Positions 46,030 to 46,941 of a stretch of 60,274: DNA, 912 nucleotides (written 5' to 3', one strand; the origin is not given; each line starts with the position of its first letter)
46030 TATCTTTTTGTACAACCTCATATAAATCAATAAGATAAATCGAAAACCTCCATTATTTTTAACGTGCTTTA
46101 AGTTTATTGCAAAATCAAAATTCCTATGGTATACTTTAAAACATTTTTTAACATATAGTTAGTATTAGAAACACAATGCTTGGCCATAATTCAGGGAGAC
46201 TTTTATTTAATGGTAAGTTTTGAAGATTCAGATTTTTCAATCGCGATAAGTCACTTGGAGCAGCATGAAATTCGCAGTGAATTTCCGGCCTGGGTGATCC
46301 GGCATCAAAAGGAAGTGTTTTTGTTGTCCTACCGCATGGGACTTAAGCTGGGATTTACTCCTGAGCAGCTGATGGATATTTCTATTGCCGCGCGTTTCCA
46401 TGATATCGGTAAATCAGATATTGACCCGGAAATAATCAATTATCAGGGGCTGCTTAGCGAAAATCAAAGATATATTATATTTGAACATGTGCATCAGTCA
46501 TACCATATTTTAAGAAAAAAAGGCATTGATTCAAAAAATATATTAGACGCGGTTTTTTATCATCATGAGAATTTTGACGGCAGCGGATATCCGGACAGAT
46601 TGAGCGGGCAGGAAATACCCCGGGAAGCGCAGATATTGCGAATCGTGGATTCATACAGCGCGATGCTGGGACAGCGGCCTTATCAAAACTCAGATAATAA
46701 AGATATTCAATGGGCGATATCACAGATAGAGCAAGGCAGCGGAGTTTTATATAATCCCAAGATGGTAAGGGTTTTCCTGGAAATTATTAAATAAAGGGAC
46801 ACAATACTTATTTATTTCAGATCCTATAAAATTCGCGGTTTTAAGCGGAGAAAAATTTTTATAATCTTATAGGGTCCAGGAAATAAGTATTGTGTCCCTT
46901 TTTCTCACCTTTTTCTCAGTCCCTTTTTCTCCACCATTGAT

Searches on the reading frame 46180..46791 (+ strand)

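Call 70: search_protein_families(library=pfam, proteins=[window:46180-46791:+], max_evalue=0.01)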
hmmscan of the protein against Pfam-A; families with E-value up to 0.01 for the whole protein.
window:46180-46791:+ (204 aa): 2 families
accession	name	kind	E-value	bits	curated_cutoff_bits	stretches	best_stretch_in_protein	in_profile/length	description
PF13487.12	HD_5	-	4.3e-28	98.6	27.2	1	36-193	11-168/170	HD domain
PF01966.28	HD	-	8.7e-16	58.7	22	1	39-162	1-116/116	HD domain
